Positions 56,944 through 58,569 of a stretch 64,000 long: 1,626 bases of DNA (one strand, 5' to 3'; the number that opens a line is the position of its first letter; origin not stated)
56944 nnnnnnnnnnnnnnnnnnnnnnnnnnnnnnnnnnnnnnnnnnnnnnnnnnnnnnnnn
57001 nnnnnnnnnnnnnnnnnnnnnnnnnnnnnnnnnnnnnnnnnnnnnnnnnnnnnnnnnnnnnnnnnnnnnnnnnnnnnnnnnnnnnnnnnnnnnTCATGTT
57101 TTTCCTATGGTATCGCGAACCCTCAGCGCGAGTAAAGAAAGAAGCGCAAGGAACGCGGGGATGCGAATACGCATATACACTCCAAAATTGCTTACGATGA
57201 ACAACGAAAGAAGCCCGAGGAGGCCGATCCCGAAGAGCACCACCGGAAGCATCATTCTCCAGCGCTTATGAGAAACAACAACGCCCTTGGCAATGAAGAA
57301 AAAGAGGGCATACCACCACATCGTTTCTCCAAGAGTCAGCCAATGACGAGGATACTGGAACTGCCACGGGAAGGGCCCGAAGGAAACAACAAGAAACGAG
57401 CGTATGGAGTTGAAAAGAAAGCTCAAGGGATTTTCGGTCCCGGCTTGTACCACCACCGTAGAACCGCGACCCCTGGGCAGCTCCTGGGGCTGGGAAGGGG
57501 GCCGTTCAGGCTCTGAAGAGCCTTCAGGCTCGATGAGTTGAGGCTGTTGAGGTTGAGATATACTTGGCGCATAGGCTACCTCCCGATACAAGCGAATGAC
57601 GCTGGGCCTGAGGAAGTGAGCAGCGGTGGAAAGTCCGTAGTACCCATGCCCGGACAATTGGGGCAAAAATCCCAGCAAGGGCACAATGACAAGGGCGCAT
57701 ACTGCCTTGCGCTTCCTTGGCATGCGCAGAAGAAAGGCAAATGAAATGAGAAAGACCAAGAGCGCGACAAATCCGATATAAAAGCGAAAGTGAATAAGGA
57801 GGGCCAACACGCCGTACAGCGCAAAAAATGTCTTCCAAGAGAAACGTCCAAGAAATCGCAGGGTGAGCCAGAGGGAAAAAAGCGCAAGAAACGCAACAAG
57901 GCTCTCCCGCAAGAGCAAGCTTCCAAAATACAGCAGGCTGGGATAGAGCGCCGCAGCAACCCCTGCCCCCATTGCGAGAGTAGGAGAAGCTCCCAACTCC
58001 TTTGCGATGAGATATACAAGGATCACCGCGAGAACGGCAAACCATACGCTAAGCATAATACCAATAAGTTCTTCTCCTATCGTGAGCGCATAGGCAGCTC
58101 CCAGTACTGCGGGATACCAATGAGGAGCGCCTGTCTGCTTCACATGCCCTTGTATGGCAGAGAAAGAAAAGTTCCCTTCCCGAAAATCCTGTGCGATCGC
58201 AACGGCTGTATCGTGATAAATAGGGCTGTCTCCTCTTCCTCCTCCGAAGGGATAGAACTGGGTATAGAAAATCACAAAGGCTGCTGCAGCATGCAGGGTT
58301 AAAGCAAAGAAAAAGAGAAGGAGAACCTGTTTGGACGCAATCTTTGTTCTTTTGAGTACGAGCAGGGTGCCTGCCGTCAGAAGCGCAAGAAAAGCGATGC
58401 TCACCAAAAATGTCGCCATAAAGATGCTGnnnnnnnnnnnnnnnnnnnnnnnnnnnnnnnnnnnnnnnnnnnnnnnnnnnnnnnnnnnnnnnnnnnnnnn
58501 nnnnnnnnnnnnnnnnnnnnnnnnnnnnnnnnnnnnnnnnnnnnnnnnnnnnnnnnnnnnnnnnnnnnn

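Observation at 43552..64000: A 20-kb uninterrupted surface-glycan locus in an otherwise minimal genome, starting with a PglF-E-D-C-like module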

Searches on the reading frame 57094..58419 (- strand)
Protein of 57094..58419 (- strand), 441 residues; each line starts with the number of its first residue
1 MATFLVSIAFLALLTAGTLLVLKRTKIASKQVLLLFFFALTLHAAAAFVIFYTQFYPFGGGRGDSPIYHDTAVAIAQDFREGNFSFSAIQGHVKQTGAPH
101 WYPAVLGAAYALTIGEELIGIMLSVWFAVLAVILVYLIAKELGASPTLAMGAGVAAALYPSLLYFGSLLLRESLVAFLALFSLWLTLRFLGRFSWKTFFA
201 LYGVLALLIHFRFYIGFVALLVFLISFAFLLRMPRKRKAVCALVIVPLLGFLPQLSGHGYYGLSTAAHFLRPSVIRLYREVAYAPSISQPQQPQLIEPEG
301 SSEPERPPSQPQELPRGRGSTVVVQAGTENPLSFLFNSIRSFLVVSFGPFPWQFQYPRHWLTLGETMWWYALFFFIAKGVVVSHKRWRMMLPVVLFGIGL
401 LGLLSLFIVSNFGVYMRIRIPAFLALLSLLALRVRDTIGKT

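Call 4: search_protein_families(library=pfam, proteins=[window:57094-58419:-], max_evalue=0.001)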
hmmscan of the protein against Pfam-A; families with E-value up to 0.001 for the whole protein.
window:57094-58419:- (441 aa): 0 families

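Call 8: find_encoding_contigs(protein=window:57094-58419:-, flank=10000, max_places=6)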
Protein window:57094-58419:- (441 aa): no gene with exactly this product is on record in the collection.

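Call 16: search_protein_families(library=ncbifam, proteins=[window:57094-58419:-], max_evalue=0.01)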
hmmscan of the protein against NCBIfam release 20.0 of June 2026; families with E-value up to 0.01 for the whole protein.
window:57094-58419:- (441 aa): 0 families

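Call 22: find_homologous_proteins(query=window:57094-58419:-, max_evalue=0.001)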
Query window:57094-58419:- (441 aa): 49 proteins with E <= 0.001 among 8000 candidates.
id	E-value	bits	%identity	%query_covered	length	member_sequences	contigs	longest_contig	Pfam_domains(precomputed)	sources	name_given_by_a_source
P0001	4.5e-282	954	100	100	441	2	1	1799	-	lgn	-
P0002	3.0e-234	796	83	95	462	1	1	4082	-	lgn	-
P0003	4.5e-126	439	51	100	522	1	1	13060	-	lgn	-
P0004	3.0e-107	377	46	87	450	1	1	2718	-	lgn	-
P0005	1.4e-105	372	45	98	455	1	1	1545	-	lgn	-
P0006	8.1e-105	369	46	98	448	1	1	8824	-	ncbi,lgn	-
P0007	1.1e-99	353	42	95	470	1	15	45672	-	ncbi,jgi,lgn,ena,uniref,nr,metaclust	ncbi:MAG: hypothetical protein A3J68_02035 [Candidatus Wildermuthbacteria bacterium RIFCSPHIGHO2_02_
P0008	8.7e-96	340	41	89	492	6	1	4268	PF13231.13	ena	-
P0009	2.7e-93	331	42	97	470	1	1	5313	-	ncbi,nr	ncbi:MAG: hypothetical protein HYW97_00010 [Candidatus Wildermuthbacteria bacterium]|nr:hypothetical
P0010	2.3e-92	328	38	98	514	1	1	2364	-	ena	-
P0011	7.7e-91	323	41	98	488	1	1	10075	-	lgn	-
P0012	2.5e-89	318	42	94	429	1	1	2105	PF13231.13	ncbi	-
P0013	1.5e-88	316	42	93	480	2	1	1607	-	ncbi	-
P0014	3.2e-88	315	38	95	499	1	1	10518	-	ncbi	-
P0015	9.4e-88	313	42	97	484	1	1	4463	-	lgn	-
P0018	3.1e-85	305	38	98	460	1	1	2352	PF13231.13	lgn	-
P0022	2.9e-81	292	38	98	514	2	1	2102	PF13231.13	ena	-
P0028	6.8e-78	281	39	88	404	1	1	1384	PF02095.22,PF13231.13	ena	-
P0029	1.2e-77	280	41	93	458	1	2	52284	PF13231.13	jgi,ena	jgi:hypothetical protein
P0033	1.5e-76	276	40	93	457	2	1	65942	PF13231.13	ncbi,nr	ncbi:MAG: glycosyltransferase family 39 protein [Candidatus Staskawiczbacteria bacterium]|nr:glycosy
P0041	3.5e-70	255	37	85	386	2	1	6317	PF13231.13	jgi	-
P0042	1.3e-69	253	34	95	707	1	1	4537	PF05050.20,PF13231.13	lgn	-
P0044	5.1e-63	232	35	90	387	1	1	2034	PF13231.13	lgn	-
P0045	2.1e-60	223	35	95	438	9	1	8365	PF13231.13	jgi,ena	-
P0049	7.5e-4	37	32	22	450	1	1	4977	PF13231.13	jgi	jgi:hypothetical protein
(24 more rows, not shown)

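Call 34: predict_structure(alignment_id=A1)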
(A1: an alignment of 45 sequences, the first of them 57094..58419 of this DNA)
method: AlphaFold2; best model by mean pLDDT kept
length: 441 residues; sequences in the alignment: 45
mean_pLDDT: 89.6   pTM: 0.89
mean pLDDT of the five models: 89.6, 88.1, 88.0, 87.5, 87.5
residues with pLDDT >= 90: 328; 70-90: 68; 50-70: 28; < 50: 17
segments of 3 or more residues with pLDDT < 50: 289-297, 310-316
pLDDT, mean of each block of 10 residues (from residue 1): 94 98 96 98 97 83 90 97 95 90 96 95 98 98 95 97 94 97 98 97 98 96 97 95 97 95 94 90 64 49 51 48 82 94 92 86 90 91 92 97 87 89 97 72 53
secondary structure, 60 per line:
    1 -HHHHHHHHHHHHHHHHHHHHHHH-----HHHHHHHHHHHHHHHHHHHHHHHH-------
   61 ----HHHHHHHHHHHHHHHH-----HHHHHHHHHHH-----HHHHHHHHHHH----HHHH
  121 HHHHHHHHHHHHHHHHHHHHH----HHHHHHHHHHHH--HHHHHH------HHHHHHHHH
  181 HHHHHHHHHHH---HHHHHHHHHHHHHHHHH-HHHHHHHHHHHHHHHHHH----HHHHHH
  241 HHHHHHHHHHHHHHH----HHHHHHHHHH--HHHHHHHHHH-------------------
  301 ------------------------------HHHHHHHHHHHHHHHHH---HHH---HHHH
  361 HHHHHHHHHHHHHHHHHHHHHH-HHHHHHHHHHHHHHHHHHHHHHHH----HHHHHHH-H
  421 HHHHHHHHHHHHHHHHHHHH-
elements in order: H2-24 H30-53 H65-80 H86-96 H102-112 H117-141 H146-157 H160-165 H172-191 H195-211 H213-230 H235-255 H260-269 H272-281 H331-347 H357-382 H384-407 H412-418 H420-440

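Call 39: fold_search(model_id=the predicted structure, library=pdb)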
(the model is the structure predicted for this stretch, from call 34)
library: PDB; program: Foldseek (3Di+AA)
matches with E <= 10: 144; with E <= 0.001: 2
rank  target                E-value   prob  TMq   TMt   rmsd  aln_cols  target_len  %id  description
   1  6gxc_A                2.0e-04  1.00  0.44  0.30  11.1       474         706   14  Bacterial oligosaccharyltransferase PglB in complex with an inhibitory peptide and a reactive lipid-linked oligosaccha (released 2018-11-14)
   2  5ogl_A                4.5e-04  1.00  0.47  0.32  10.3       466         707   13  Structure of bacterial oligosaccharyltransferase PglB in complex with an acceptor peptide and an lipid-linked oligosac (released 2017-10-25)
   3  3rce_A                3.4e-03  1.00  0.41  0.28  12.2       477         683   12  Bacterial oligosaccharyltransferase PglB (released 2011-06-15)
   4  8b6l_I                3.5e-03  1.00  0.50  0.34  15.8       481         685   12  Subtomogram average of the human Sec61-TRAP-OSTA-translocon (released 2022-12-07)
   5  9dlh                  4.3e-03  1.00  0.42  0.33   9.3       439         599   12  donor substrate analog-bound AftB (released 2025-06-25)
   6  6p25_B                5.4e-03  1.00  0.36  0.24   6.5       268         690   16  Structure of S. cerevisiae protein O-mannosyltransferase Pmt1-Pmt2 complex bound to the sugar donor and a peptide acce (released 2019-07-10)
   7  6ftg_5                8.8e-03  1.00  0.51  0.36  15.0       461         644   13  Subtomogram average of OST-containing ribosome-translocon complexes from canine rough microsomal membranes (released 2018-03-21)
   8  9i5k_A                1.4e-02  1.00  0.47  0.42  15.0       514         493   13  Structure of the Chaetomium thermophilum Pmt4 homodimer (C2 symmetry) (released 2025-12-24)
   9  9n9j_I                1.6e-02  1.00  0.50  0.33  10.6       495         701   13  Structure of a GRP94 folding intermediate engaged with a CCDC134- and FKBP11-bound secretory translocon (released 2025-11-19)
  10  9i5l_A                1.7e-02  1.00  0.34  0.23   7.5       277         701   16  Structure of the Chaetomium thermophilum Pmt4 homodimer (C1 symmetry) (released 2025-12-24)
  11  6s7t_A                2.3e-02  1.00  0.49  0.32  14.1       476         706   12  Cryo-EM structure of human oligosaccharyltransferase complex OST-B (released 2019-12-18)
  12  6s7o_A                2.4e-02  1.00  0.51  0.36  11.8       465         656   13  Cryo-EM structure of human oligosaccharyltransferase complex OST-A (released 2019-12-18)
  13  5f15                  3.3e-02  1.00  0.45  0.38   8.4       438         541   13  Crystal Structure of ArnT from Cupriavidus metallidurans bound to Undecaprenyl phosphate (released 2016-02-17)
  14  8pn9_A                5.9e-02  1.00  0.47  0.34  12.2       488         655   12  Structure of human oligosaccharyltransferase OST-A complex bound to NGI-1 (released 2024-05-08)
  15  7oci_F                7.2e-02  1.00  0.46  0.33  12.9       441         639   10  Cryo-EM structure of yeast Ost6p containing oligosaccharyltransferase complex (released 2022-02-16)
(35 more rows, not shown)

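Call 45: find_encoding_contigs(protein=P0003, flank=10000, max_places=2)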
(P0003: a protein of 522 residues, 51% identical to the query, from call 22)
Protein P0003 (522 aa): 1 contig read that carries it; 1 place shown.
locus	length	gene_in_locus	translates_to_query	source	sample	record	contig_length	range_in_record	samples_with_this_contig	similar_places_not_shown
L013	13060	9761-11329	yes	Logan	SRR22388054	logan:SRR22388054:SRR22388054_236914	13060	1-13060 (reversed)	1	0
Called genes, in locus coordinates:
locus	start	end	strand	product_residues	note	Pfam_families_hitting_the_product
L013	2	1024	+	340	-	?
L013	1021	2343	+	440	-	PF01467:CTP_transf_like, PF13714:PEP_mutase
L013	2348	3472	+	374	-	PF02776:TPP_enzyme_N, PF02775:TPP_enzyme_C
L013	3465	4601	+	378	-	PF00465:Fe-ADH, PF13685:Fe-ADH_2 (weak), PF25137:ADH_Fe_C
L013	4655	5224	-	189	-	PF00293:NUDIX (weak)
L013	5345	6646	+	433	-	PF04464:Glyphos_transf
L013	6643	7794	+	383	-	PF13439:Glyco_transf_4, PF13579:Glyco_trans_4_4, PF00534:Glycos_transf_1, PF13692:Glyco_trans_1_4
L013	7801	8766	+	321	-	PF01073:3Beta_HSD (faint), PF01370:Epimerase, PF07993:NAD_binding_4 (faint), PF16363:GDP_Man_Dehyd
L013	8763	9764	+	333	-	PF13439:Glyco_transf_4 (faint), PF13579:Glyco_trans_4_4 (weak), PF00534:Glycos_transf_1 (weak), PF13692:Glyco_trans_1_4 (weak)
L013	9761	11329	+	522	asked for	-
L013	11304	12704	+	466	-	-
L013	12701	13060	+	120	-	?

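Call 52: search_protein_families(library=pfam, proteins=[L013:2-1024:+], max_evalue=0.001)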
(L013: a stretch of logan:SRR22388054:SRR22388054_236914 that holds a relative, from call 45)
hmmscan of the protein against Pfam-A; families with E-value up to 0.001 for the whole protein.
L013:2-1024:+ (340 aa): 1 family
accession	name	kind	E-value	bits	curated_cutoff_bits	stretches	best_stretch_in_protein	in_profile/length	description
PF05159.20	Capsule_synth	-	1.6e-12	47.9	20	1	134-255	139-268/310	Capsule polysaccharide biosynthesis protein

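Call 83: search_protein_families(library=ncbifam, proteins=[L013:3465-4601:+, L013:1021-2343:+, L013:2348-3472:+], max_evalue=0.00001)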
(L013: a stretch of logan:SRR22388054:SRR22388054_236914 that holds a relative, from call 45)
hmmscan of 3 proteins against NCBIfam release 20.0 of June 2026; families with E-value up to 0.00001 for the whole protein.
L013:3465-4601:+ (378 aa): 14 families
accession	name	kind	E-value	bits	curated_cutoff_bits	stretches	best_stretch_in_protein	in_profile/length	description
NF010378.0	PRK13805.1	equivalog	1.6e-58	198.3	951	1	10-375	471-861/872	bifunctional acetaldehyde-CoA/alcohol dehydrogenase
NF041833.1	Fe_ADH_ErcA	equivalog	6.6e-58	196.6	550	1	1-376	8-380/382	alcohol dehydrogenase-like regulatory protein ErcA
TIGR03405.1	Phn_Fe-ADH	equivalog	4e-57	193.6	423.7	1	7-360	10-351/355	iron-containing alcohol dehydrogenase PsrA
TIGR02638.1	lactal_redase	equivalog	2.3e-55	188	523.15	1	5-372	11-377/379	lactaldehyde reductase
NF007911.0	PRK10624.1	equivalog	1.5e-49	169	537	1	5-377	12-381/382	lactaldehyde reductase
NF058672.1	4HyButDHCUPNE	equivalog_domain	2.2e-49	168.7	500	1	6-376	12-376/378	4-hydroxybutyrate dehydrogenase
NF053866.1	CholDhdGbsBBac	equivalog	2.8e-47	161.2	550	1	7-375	21-388/392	choline dehydrogenase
NF050025.1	SulfAcetaldRedSarD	equivalog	2.3e-44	151.8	700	1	20-376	27-383/385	sulfoacetaldehyde reductase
NF007363.0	PRK09860.1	equivalog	2.8e-39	135.4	581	1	56-361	65-366/383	L-threonine dehydrogenase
NF011998.0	PRK15454.1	equivalog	1.1e-35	123.2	556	1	26-288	52-317/395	ethanolamine utilization ethanol dehydrogenase EutG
TIGR04266.1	NDMA_methanol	equivalog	1.3e-23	83.5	625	1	49-281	64-303/420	NDMA-dependent methanol dehydrogenase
NF011717.0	PRK15138.1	equivalog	1.3e-22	80.4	645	1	26-279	32-294/387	alcohol dehydrogenase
NF041822.1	daptide_DH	equivalog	1.1e-15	57.4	300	1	60-231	37-220/363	daptide-type RiPP biosynthesis dehydogenase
NF006941.0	PRK09423.1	subfamily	2.9e-10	39.5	336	1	24-202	30-189/367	glycerol dehydrogenase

L013:1021-2343:+ (440 aa): 10 families
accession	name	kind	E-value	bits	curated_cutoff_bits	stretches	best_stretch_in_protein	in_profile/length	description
TIGR02320.1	PEP_mutase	equivalog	1.1e-118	395.4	319.55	1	153-436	1-283/284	phosphoenolpyruvate mutase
TIGR02321.1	Pphn_pyruv_hyd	equivalog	9.7e-47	159.4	374.4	1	153-432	7-275/290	phosphonopyruvate hydrolase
TIGR02317.1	prpB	equivalog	5.5e-29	101.3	354.4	1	151-417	3-254/285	methylisocitrate lyase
NF008455.0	PRK11320.1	equivalog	3.3e-25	88.9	353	1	202-413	52-253/295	methylisocitrate lyase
TIGR02199.1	rfaE_dom_II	equivalog_domain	4.1e-17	62.4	181.5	1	2-137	7-140/144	D-glycero-beta-D-manno-heptose 1-phosphate adenylyltransferase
TIGR01518.1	g3p_cytidyltrns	equivalog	1.3e-13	51.1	165.4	1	14-101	6-95/125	glycerol-3-phosphate cytidylyltransferase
TIGR00125.1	cyt_tran_rel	domain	6.7e-13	48.6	27.7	1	9-70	2-63/65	adenylyltransferase/cytidyltransferase family protein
TIGR02319.1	CPEP_Pphonmut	equivalog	8.9e-13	48.1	420.05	1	180-342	29-186/294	carboxyvinyl-carboxyphosphonate phosphorylmutase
NF008454.0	PRK11316.1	equivalog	4.3e-10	38.8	521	1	2-137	336-469/475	bifunctional D-glycero-beta-D-manno-heptose-7-phosphate kinase/D-glycero-beta-D-manno-heptose 1-phosphate adenylyltransferase HldE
NF001985.0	PRK00777.1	subfamily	6.3e-10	39.3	104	1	7-65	5-64/157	pantetheine-phosphate adenylyltransferase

L013:2348-3472:+ (374 aa): 12 families
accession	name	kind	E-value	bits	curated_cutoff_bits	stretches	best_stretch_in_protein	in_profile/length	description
TIGR03297.1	Ppyr-DeCO2ase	equivalog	6e-131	436.7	312.5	1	16-369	2-360/360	phosphonopyruvate decarboxylase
TIGR03846.1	sulfopy_beta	equivalog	1.2e-36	126.4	221.5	1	183-369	1-181/182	sulfopyruvate decarboxylase subunit beta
NF004813.0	PRK06163.1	equivalog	1.7e-26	93.2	240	1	222-367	48-194/202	hypothetical protein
TIGR03845.1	sulfopyru_alph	equivalog_domain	8.2e-24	84.3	147.95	1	6-166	3-157/160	sulfopyruvate decarboxylase subunit alpha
NF006203.0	PRK08327.1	equivalog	3.7e-10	38.9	456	0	229-289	430-491/571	thiamine pyrophosphate-requiring protein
NF005485.1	PRK07092.1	equivalog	3e-08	32.9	493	0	176-270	343-435/523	benzoylformate decarboxylase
NF005760.0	PRK07586.1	equivalog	2.4e-07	30.1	363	0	200-273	354-427/514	acetolactate synthase large subunit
TIGR00118.1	acolac_lg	equivalog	3.6e-07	29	538.35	0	230-275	409-454/557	biosynthetic-type acetolactate synthase large subunit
NF006016.1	PRK08155.1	equivalog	4.3e-07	28.7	870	0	230-286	408-463/554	acetolactate synthase large subunit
NF004710.0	PRK06048.1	equivalog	6.1e-07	28.3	976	0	230-287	413-469/561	acetolactate synthase large subunit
NF006524.0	PRK08978.1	equivalog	1.7e-06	26.6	738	0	230-286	400-455/548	acetolactate synthase 2 catalytic subunit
NF058623.1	HdaclCoAlyACT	equivalog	1.9e-06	26.8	600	0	7-110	16-115/575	2-hydroxyacyl-CoA lyase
